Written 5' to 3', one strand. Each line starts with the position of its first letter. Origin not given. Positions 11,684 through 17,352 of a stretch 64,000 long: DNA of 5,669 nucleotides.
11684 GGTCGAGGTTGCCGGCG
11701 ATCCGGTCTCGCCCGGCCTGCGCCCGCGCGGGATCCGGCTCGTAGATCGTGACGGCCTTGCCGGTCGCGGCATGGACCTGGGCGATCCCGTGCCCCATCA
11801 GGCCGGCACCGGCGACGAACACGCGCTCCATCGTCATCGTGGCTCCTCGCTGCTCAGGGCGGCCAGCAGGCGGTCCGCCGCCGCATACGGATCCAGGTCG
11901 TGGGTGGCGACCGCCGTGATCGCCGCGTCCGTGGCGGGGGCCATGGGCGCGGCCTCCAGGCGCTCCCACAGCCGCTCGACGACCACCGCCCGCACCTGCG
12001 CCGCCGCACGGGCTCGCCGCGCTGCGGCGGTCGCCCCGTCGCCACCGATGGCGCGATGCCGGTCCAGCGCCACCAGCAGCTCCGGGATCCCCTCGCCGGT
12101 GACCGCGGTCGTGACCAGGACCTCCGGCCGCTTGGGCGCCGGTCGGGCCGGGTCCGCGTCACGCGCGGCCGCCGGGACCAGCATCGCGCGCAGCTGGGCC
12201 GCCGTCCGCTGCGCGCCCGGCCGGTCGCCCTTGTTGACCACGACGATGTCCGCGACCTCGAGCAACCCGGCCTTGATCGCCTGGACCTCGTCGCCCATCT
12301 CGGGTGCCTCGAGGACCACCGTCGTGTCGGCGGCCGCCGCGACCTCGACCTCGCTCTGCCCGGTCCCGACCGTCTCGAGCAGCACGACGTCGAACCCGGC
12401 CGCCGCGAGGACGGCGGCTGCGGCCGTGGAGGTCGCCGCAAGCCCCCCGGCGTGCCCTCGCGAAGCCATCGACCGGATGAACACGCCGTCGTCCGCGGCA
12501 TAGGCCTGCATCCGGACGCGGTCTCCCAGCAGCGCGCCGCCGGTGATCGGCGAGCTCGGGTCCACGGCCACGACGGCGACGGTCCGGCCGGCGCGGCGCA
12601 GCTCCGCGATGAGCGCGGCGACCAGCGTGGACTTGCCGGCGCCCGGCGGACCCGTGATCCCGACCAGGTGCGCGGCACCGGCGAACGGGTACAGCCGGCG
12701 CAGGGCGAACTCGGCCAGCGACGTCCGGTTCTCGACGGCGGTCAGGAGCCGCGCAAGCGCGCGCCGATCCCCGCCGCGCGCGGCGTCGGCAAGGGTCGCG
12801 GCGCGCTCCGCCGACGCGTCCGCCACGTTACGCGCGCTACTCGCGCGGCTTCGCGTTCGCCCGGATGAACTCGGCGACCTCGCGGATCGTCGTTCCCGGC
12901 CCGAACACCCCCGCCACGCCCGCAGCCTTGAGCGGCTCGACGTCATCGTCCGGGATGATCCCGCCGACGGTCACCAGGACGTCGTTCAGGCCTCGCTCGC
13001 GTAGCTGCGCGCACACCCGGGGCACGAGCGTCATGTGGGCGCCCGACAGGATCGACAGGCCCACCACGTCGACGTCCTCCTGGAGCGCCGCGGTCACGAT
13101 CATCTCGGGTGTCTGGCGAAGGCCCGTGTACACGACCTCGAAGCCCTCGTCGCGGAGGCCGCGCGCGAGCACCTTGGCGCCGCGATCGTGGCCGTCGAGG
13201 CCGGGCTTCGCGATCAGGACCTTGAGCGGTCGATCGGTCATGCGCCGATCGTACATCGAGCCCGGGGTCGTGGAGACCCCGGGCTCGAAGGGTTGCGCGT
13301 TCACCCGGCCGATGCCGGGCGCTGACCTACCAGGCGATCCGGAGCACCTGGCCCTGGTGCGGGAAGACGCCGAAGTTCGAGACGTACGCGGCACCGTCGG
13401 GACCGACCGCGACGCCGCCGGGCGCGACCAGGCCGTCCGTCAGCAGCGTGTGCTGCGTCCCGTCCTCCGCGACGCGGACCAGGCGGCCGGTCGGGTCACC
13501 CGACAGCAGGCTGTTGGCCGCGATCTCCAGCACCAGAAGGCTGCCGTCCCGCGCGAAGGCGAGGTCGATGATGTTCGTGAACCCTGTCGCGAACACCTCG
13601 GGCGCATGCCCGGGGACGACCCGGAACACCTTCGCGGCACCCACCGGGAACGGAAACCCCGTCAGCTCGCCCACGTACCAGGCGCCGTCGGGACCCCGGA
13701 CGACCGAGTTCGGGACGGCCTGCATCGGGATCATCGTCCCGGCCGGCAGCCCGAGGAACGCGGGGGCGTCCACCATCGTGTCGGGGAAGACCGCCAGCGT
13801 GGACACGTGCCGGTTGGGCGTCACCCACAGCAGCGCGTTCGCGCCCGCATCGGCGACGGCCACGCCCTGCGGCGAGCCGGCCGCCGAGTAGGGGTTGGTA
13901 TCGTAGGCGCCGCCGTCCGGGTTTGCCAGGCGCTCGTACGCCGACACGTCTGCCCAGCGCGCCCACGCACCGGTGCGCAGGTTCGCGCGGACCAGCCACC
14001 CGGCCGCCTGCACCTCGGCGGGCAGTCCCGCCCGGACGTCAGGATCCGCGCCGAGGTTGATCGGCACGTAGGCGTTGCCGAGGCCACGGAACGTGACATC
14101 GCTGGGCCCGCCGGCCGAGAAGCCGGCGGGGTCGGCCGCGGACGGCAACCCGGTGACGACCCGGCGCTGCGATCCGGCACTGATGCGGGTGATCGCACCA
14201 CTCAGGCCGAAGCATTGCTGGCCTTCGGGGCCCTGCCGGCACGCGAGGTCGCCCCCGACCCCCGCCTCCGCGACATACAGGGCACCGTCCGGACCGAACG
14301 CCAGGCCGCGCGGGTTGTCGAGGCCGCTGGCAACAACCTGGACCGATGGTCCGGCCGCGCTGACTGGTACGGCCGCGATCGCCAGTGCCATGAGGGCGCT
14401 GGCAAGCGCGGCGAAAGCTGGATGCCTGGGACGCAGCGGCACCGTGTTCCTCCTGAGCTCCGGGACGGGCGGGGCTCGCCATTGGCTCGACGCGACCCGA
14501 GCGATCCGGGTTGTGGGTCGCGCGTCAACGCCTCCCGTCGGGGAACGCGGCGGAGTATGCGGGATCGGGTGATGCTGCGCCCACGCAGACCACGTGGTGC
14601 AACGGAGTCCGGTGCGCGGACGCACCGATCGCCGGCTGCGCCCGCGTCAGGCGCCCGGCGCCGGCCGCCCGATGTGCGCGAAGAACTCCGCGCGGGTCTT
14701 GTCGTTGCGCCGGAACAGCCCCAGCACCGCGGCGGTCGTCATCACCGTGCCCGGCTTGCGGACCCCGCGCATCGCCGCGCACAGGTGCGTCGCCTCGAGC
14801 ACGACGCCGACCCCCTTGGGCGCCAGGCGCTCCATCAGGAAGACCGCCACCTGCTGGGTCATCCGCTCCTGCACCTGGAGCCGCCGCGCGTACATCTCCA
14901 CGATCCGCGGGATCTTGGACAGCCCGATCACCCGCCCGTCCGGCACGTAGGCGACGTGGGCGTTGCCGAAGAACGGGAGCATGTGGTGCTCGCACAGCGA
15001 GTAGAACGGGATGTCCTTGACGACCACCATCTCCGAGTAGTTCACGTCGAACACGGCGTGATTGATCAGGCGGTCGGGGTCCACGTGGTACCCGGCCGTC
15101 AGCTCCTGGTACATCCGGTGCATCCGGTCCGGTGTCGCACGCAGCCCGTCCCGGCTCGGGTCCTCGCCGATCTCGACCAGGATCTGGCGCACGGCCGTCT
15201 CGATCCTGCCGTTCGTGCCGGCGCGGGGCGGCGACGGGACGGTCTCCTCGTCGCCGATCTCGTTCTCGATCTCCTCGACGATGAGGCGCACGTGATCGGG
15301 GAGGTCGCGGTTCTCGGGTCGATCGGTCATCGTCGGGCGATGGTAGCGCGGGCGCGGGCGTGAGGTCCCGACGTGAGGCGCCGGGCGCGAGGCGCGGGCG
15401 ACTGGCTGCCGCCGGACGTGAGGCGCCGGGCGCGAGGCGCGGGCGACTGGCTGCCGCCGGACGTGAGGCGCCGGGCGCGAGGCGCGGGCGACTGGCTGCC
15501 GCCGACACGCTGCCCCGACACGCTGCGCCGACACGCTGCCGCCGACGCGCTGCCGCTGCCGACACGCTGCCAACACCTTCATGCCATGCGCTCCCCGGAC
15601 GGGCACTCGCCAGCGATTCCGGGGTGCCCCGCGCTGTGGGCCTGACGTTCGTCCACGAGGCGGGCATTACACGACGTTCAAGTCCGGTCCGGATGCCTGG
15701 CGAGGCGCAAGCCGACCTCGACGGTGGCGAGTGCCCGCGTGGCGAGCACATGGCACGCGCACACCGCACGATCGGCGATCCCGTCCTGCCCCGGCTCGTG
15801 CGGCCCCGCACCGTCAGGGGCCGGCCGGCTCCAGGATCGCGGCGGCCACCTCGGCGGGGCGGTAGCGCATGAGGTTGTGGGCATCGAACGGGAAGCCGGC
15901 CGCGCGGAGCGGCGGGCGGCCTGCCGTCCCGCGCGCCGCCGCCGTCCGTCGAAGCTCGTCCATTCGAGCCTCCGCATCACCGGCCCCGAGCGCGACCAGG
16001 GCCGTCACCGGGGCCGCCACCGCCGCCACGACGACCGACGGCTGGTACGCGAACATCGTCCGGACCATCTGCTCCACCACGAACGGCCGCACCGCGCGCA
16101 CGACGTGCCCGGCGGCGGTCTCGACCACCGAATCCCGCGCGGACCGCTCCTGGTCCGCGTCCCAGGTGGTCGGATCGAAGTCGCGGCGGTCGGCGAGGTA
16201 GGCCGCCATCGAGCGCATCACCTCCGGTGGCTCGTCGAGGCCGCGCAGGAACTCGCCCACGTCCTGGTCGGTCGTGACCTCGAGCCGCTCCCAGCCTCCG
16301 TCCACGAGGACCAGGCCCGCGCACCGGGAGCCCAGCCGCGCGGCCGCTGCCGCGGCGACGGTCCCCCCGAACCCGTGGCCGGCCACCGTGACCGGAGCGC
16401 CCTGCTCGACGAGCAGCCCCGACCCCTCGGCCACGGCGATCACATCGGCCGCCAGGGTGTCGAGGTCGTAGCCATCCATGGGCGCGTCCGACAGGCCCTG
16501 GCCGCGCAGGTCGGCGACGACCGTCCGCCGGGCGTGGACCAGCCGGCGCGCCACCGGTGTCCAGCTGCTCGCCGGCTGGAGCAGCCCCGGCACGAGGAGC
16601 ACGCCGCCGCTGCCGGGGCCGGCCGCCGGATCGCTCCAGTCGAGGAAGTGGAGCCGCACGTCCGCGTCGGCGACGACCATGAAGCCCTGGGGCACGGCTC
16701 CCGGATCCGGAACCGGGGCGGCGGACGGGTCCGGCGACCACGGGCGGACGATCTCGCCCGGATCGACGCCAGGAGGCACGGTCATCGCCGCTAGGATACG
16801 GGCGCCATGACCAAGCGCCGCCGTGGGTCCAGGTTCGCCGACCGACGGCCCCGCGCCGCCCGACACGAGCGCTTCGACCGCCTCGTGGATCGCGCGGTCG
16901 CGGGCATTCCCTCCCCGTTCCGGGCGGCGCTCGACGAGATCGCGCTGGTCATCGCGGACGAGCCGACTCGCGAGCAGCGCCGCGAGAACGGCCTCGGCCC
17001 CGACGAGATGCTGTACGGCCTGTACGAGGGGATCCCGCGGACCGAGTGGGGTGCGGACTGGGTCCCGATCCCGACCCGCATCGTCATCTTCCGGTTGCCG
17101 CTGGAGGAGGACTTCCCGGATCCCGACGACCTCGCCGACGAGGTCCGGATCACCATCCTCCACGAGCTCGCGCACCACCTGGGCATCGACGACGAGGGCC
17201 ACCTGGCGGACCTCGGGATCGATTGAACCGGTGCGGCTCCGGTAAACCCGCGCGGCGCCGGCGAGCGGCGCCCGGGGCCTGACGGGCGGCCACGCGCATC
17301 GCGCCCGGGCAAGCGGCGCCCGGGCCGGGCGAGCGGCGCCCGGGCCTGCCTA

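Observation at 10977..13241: Split B12 acyl-CoA mutase: small subunit, MeaB and hbd cluster apart from the large subunit, suggesting a C4 (hydroxy)acyl-CoA mutase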

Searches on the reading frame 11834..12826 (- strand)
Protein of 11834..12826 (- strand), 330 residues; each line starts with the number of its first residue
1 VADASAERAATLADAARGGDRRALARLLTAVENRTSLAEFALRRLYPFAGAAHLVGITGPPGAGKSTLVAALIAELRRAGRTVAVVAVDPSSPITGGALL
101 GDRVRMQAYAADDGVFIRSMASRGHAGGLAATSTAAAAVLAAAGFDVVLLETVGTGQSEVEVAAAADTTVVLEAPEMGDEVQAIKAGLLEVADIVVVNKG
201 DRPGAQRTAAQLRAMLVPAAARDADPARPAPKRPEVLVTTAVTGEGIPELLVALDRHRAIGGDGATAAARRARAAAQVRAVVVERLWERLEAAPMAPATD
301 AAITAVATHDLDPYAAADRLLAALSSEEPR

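Call 9: search_protein_families(library=ncbifam, proteins=[window:11834-12826:-])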
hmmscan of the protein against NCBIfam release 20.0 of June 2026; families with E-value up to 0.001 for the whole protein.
window:11834-12826:- (330 aa): 12 families
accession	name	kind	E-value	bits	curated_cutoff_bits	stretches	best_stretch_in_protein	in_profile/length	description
TIGR00750.1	lao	equivalog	1.1e-98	330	240.75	1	19-320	1-298/300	methylmalonyl Co-A mutase-associated GTPase MeaB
NF006958.0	PRK09435.1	equivalog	2.9e-74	250.1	329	1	6-327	7-331/333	methylmalonyl Co-A mutase-associated GTPase MeaB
NF045497.1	IsobCoAmut_IcmF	equivalog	3.9e-39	134.2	1500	1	7-213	140-352/1076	fused isobutyryl-CoA mutase/GTPase IcmF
NF006746.0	PRK09270.1-5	subfamily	6.2e-08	31.8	250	1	52-89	21-58/210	nucleoside/nucleotide kinase family protein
NF006743.0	PRK09270.1-2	equivalog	5.6e-07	28.8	227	1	50-89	26-63/217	nucleoside/nucleotide kinase family protein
NF006744.0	PRK09270.1-3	equivalog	9e-05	22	281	1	53-86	24-57/213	nucleoside/nucleotide kinase family protein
NF010248.0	PRK13695.1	equivalog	0.0003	20.5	156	1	54-84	5-35/180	NTPase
NF010068.0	PRK13548.1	equivalog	0.00033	19.8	261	1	51-83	30-62/261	heme ABC transporter ATP-binding protein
TIGR00073.1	hypB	equivalog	0.00034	20.2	121.2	1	54-202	32-168/217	hydrogenase nickel incorporation protein HypB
NF011056.0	PRK14489.1-1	equivalog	0.00036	19.8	379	1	46-89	197-240/363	bifunctional molybdenum cofactor guanylyltransferase MobA/molybdopterin-guanine dinucleotide biosynthesis adaptor protein MobB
NF005923.0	PRK07933.1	equivalog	0.00067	19.1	193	0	54-87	2-35/213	dTMP kinase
NF003661.0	PRK05291.1-3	equivalog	0.00099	18.5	380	0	55-86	219-244/448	tRNA uridine-5-carboxymethylaminomethyl(34) synthesis GTPase MnmE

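Call 10: search_protein_families(library=pfam, proteins=[window:11834-12826:-])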
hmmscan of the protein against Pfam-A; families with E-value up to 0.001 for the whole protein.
window:11834-12826:- (330 aa): 11 families
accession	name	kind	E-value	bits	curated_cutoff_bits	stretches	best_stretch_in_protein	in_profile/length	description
PF03308.22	MeaB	-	1.7e-88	296.6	23.1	1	24-293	1-271/273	Methylmalonyl Co-A mutase-associated GTPase MeaB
PF02492.25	cobW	-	1.6e-08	34.7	20.7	1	55-213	3-166/180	CobW/HypB/UreG, nucleotide-binding domain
PF01656.29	CbiA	-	3.9e-06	27.3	25.4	1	62-167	9-54/125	CobQ/CobB/MinD/ParA nucleotide binding domain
PF00009.33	GTP_EFTU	-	9.5e-06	25.8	26.5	0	186-257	117-185/188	Elongation factor Tu GTP binding domain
PF03029.23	ATP_bind_1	-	5.5e-05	23.5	27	1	57-91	1-35/240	Conserved hypothetical ATP binding protein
PF24883.2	NPHP3_N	-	0.00012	22.8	24.8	1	53-89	23-59/164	Nephrocystin 3, N-terminal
PF03266.21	NTPase_1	-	0.00015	22.1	23.9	1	55-84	2-31/168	NTPase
PF20720.3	nSTAND3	-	0.0003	21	27.2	1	52-85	17-50/155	Novel STAND NTPase 3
PF13604.12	AAA_30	-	0.00043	20.5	27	1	53-88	19-54/191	AAA domain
PF13401.12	AAA_22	-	0.00074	20.3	27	0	56-93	9-44/130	AAA domain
PF00005.33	ABC_tran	-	0.00076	20.5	25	0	53-81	12-40/137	ABC transporter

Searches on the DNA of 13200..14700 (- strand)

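Call 67: search_rna_families(source=window, start=13200, end=14700, threshold=evalue, max_evalue=0.01, show_alignments=2)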
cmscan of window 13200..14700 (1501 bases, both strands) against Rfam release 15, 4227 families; matches with E-value up to 0.01: 1.
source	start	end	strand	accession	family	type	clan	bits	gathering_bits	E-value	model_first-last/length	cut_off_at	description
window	14459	14544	-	RF03170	c-di-GMP-II-GCG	Cis-reg; riboswitch;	CL00127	67.3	47.9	8e-12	1-85/85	no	c-di-GMP-II-GCG riboswitch aptamer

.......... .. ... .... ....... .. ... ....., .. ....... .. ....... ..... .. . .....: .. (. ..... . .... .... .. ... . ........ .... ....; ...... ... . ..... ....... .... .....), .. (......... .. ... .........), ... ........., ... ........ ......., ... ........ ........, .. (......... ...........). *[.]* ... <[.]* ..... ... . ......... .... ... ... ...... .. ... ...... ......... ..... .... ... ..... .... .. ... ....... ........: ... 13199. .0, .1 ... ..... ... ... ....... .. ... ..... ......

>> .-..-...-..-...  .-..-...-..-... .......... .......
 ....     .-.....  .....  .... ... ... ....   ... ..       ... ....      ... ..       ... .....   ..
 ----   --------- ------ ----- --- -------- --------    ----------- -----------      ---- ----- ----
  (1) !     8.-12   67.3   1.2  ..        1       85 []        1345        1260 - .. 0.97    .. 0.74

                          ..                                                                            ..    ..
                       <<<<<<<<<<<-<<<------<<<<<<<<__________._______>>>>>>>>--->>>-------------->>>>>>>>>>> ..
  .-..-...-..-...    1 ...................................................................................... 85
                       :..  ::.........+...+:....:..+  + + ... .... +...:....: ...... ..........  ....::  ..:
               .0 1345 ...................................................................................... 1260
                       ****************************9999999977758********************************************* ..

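Call 71: build_rna_model(alignment_id=A1)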
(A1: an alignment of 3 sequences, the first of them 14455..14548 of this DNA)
Model R1 built from alignment A1 (3 sequences, 97 columns); structure: RNAalifold consensus.
model positions 97; base pairs 26; branch points 1; effective number of sequences 1.13; information 0.59 bits per position. Calibrated on 0.2 Mb of random sequence (short: E-values are rough).
structure used (alignment columns):
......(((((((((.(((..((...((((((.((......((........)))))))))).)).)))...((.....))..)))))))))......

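Call 72: search_with_rna_model(model_id=R1, sources=[window, L001, L002, L003, L004, L005, L006, L007, L008, L009, L010, L011, L012, L013, L014, L015, L016, L017, L018, L019, L020, L021, L022, L023, L024, L025, L026, L027, L028, L029, L030, L031, L032, L033, L034, L035, L036, L037, L038, L039, L040, L041, L042, L043, L044, L045, L046, L047, L048, L049, L050, L051, L052, L053, L054, L055, L056, L057, L058, L059, L060, L061, L062, L063, L064, L065, L066, L067, L068, L069, L070, L071, L072, L073, L074, L075, L076, L077, L078, L079, L080, L081, L082], max_evalue=0.1, make_alignment=true)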
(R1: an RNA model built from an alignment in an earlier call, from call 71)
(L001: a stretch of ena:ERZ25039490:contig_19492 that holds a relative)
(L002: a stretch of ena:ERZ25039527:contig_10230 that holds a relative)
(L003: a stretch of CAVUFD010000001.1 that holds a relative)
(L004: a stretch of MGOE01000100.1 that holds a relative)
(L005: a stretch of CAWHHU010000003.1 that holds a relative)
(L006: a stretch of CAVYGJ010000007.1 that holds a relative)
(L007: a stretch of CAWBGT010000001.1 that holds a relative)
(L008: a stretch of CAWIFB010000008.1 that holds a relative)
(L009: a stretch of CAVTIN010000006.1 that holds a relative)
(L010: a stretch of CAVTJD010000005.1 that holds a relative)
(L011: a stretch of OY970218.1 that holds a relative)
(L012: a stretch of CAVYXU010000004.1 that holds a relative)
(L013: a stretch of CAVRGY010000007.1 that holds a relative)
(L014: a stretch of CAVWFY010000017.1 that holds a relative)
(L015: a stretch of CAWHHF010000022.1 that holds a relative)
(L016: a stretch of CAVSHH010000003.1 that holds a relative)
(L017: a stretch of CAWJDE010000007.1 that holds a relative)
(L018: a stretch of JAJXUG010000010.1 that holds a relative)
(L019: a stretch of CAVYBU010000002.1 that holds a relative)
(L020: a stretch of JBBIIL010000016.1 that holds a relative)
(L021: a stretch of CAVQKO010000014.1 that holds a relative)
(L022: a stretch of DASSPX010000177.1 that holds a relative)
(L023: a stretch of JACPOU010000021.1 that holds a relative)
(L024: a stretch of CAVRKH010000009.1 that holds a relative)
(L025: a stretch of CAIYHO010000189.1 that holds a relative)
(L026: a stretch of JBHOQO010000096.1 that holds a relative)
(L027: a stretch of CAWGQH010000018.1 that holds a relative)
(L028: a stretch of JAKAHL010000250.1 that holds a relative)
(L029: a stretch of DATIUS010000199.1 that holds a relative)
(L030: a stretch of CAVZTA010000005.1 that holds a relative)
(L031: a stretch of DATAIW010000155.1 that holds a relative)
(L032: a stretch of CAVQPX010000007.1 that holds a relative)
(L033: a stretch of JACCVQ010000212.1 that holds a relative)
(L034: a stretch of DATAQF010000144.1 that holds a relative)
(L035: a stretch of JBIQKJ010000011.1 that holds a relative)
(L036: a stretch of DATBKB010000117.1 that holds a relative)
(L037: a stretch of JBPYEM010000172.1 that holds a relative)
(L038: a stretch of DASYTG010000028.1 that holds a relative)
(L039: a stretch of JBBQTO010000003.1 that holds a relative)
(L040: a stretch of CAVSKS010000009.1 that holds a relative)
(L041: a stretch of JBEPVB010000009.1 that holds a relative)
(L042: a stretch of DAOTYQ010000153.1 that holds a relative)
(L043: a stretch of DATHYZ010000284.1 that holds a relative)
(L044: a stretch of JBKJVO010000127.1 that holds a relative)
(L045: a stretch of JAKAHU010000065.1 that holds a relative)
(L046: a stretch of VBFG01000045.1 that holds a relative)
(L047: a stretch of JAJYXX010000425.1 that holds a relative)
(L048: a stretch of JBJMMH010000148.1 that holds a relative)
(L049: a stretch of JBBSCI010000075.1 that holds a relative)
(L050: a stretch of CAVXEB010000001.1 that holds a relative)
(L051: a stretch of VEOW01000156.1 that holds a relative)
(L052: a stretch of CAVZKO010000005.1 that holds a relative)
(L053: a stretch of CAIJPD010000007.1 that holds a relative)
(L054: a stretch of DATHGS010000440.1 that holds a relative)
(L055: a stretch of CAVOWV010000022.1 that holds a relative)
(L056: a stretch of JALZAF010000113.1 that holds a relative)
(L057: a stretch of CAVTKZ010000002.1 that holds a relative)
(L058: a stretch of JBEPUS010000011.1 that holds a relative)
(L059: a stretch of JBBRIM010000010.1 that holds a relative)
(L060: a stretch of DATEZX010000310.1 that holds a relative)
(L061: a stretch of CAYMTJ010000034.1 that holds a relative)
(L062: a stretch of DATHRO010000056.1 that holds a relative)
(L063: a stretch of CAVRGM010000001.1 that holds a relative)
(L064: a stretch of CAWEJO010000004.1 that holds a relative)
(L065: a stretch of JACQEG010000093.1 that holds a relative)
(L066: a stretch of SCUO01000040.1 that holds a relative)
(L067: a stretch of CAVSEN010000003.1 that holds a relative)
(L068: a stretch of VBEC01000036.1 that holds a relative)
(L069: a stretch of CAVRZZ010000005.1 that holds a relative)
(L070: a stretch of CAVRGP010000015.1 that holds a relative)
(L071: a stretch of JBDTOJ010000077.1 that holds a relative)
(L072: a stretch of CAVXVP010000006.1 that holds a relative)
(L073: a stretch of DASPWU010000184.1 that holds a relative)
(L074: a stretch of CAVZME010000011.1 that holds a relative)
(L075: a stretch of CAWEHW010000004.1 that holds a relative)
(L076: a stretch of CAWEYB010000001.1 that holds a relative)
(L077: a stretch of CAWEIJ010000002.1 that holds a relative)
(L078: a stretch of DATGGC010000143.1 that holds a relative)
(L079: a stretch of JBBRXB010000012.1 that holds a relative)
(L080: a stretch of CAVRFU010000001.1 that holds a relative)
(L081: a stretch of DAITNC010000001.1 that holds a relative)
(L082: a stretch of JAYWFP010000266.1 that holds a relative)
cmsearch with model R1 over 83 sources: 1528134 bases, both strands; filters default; matches with E-value up to 0.1: 4.
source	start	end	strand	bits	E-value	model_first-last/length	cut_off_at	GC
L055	19805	19901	+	110.3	1.1e-19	1-97/97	no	0.71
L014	18996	19092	+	107.8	3.6e-19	1-97/97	no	0.72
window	14455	14548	-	87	8.2e-15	1-97/97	no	0.74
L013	3936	4024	+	25.5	0.064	1-97/97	no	0.71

Alignment A2: 4 matches aligned to the model, 97 columns, each read 5' to 3' on its own strand. Consensus structure (alignment columns), stored with it:
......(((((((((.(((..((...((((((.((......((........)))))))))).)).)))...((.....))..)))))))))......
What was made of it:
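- Tried and rejected: A model built from the three hits found no further convincing copy in 83 sources; one weak hit in L013 (25.5 bits, E 0.06) was disregarded (call 72).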

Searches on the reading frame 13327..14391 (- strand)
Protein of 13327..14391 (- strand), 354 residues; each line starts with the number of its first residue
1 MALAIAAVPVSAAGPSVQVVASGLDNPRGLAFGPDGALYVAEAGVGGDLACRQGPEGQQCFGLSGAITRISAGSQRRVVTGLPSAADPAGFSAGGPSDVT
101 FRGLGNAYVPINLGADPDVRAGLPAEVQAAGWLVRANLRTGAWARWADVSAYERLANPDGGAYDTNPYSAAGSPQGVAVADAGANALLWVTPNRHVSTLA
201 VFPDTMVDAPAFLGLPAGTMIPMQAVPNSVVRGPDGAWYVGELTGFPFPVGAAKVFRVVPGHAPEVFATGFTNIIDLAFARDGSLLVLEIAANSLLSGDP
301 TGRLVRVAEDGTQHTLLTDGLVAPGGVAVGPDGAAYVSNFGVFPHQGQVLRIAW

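Call 25: search_protein_families(library=pfam, proteins=[window:13327-14391:-], max_evalue=0.0001)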
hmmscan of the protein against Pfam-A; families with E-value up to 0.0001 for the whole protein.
window:13327-14391:- (354 aa): 1 family
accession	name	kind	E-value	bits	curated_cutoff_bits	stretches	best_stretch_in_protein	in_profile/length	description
PF01436.27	NHL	-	1.6e-05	25.1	20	0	24-43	1-20/28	NHL repeat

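Call 79: search_protein_families(library=ncbifam, proteins=[window:13327-14391:-], max_evalue=0.00001)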
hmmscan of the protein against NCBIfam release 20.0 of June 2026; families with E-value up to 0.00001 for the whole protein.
window:13327-14391:- (354 aa): 1 family
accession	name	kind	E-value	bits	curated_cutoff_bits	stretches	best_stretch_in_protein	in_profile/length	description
NF033206.1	ScyE_fam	subfamily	6.1e-114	381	80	1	18-352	1-332/333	ScyD/ScyE family protein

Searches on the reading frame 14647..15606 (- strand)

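Call 25: search_protein_families(library=pfam, proteins=[window:14647-15606:-], max_evalue=0.0001)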
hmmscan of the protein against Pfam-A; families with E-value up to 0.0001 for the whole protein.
window:14647-15606:- (319 aa): 1 family
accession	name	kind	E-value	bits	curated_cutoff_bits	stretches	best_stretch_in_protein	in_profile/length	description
PF01227.27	GTP_cyclohydroI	-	1.2e-75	253.3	27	1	135-312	1-178/179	GTP cyclohydrolase I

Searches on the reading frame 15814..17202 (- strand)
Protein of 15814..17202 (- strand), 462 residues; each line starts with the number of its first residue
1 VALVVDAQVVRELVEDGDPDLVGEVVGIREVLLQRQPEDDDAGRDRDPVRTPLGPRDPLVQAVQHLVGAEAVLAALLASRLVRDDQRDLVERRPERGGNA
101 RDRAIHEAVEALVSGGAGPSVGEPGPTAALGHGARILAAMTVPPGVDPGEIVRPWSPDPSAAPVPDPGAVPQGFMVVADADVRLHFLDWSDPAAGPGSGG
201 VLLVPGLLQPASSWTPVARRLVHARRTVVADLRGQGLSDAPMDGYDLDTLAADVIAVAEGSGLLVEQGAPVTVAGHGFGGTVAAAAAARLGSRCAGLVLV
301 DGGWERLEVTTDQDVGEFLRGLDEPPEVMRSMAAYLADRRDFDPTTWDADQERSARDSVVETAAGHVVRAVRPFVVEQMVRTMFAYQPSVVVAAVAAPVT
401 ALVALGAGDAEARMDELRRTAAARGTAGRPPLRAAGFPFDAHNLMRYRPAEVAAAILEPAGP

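Call 25: search_protein_families(library=pfam, proteins=[window:15814-17202:-], max_evalue=0.0001)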
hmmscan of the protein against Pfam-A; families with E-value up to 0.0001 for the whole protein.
window:15814-17202:- (462 aa): 3 families
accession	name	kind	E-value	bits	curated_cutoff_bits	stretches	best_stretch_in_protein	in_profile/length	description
PF00561.26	Abhydrolase_1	-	7e-14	52.5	25.8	1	201-326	3-131/245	alpha/beta hydrolase fold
PF12697.13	Abhydrolase_6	-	2.9e-13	51.4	26.3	1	201-455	1-217/217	Alpha/beta hydrolase family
PF12146.15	Hydrolase_4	-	1.3e-07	31.6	27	1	200-300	6-107/239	Serine aminopeptidase, S33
